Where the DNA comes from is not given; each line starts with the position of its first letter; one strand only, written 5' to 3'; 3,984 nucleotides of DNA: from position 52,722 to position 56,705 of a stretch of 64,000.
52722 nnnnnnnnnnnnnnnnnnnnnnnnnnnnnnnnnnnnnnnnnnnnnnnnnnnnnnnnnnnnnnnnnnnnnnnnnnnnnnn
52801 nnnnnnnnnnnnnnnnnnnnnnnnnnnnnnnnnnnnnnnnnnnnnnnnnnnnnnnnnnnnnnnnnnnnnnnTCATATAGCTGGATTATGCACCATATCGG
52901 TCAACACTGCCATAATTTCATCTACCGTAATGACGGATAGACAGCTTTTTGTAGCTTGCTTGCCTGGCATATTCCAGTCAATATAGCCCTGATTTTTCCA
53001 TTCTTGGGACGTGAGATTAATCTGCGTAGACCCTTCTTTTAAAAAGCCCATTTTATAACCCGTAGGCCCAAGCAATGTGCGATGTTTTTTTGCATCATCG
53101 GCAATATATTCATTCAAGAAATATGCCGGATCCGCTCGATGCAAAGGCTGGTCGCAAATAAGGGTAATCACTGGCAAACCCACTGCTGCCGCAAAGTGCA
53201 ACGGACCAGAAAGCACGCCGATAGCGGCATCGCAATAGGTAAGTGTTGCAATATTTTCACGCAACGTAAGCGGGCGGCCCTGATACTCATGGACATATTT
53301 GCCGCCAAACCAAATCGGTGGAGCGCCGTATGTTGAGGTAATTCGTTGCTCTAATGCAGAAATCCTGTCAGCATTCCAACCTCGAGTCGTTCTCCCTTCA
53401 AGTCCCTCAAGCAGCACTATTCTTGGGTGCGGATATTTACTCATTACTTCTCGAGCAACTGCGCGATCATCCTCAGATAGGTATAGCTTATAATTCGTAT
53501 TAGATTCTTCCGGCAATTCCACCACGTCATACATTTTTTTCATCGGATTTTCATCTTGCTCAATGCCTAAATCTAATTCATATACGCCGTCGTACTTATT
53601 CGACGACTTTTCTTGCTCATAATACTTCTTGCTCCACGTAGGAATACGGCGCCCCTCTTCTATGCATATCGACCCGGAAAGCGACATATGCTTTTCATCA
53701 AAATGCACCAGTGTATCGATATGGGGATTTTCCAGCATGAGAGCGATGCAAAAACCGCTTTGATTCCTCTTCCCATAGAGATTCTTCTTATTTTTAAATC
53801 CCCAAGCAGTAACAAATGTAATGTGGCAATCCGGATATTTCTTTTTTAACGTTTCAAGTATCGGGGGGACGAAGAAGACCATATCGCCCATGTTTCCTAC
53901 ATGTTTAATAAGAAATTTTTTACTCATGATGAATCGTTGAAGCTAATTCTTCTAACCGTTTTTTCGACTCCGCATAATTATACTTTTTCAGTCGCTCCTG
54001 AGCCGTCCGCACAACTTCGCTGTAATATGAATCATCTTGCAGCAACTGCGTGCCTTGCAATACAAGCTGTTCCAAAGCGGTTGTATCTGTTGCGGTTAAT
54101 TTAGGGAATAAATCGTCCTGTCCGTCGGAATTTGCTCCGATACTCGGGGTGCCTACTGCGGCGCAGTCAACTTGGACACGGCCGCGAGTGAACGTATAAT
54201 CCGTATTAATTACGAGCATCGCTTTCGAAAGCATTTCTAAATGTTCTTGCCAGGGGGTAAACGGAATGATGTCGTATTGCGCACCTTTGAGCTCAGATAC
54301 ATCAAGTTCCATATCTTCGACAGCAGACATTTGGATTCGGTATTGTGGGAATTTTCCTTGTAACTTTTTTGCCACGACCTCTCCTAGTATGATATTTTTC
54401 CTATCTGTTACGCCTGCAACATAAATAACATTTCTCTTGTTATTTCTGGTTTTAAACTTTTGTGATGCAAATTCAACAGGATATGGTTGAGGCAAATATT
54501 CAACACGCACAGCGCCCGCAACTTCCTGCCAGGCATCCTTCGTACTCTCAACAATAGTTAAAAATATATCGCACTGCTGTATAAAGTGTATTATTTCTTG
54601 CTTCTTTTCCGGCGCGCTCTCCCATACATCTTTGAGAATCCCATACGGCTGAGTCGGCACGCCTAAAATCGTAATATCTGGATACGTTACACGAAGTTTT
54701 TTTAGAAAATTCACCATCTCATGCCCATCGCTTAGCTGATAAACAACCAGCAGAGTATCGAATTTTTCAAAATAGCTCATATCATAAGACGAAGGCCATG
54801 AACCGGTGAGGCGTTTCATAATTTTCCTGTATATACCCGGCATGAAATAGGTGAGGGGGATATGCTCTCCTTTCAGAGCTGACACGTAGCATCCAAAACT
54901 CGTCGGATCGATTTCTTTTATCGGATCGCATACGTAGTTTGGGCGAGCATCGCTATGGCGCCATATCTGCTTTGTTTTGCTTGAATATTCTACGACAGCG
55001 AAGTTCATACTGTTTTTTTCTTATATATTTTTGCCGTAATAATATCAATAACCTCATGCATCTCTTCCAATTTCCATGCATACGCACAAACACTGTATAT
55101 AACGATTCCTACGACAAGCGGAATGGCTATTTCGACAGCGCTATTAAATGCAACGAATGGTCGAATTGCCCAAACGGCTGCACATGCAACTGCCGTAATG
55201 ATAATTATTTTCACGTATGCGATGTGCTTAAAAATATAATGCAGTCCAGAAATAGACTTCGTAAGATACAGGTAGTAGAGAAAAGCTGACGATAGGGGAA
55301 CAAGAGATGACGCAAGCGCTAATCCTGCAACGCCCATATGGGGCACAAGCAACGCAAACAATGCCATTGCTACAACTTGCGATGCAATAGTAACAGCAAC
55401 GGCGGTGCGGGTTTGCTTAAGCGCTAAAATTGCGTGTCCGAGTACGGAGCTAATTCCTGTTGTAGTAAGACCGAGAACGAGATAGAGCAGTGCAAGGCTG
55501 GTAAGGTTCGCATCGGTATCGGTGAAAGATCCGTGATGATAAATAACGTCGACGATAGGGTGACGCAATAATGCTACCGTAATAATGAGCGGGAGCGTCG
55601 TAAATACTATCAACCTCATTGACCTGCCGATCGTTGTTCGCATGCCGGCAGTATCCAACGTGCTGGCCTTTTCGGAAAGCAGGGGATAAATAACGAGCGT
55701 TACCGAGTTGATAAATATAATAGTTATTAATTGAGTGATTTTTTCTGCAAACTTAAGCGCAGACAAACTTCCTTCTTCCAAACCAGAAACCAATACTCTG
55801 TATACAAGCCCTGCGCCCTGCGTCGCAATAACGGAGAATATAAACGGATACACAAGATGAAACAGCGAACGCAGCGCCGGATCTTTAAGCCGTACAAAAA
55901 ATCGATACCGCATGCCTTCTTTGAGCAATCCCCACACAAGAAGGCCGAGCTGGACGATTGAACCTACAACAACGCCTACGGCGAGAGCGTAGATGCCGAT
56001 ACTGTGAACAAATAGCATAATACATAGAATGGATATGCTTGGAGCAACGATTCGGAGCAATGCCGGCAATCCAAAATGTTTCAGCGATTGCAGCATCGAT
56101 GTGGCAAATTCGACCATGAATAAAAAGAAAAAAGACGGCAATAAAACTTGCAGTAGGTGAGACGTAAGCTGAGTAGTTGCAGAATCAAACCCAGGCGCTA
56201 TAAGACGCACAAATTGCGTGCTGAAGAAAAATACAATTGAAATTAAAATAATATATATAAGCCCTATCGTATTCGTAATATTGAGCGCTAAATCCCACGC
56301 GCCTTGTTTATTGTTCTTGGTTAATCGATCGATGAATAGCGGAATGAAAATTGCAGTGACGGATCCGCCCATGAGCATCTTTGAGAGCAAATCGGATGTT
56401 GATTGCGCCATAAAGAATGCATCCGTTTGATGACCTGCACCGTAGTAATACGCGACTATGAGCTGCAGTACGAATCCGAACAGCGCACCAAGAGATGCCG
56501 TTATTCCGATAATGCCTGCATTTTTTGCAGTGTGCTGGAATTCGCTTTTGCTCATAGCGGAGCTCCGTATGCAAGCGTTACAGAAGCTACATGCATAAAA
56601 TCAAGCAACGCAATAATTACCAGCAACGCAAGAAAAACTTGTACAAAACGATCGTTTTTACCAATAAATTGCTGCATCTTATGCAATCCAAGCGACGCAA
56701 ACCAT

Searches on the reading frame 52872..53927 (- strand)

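Call 58: search_protein_families(library=pfam, proteins=[window:52872-53927:-], max_evalue=0.0001)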
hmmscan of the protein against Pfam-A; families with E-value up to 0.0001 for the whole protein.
window:52872-53927:- (351 aa): 1 family
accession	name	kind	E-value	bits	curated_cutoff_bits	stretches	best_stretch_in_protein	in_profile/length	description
PF01075.23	Glyco_transf_9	-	6.8e-05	22.8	22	0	220-257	172-209/247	Glycosyltransferase family 9 (heptosyltransferase)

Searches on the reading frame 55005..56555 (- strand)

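Call 39: search_protein_families(library=ncbifam, proteins=[window:55005-56555:-], max_evalue=0.001)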
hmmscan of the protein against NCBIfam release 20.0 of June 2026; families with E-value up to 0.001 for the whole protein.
window:55005-56555:- (516 aa): 2 families
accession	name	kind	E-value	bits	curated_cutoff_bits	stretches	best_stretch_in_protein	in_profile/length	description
TIGR01695.1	murJ_mviN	equivalog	3.6e-72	243.7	235.55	1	11-503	4-505/506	murein biosynthesis integral membrane protein MurJ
TIGR00797.1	matE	subfamily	8.3e-14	51.3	147.4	2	78-244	60-229/396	MATE family efflux transporter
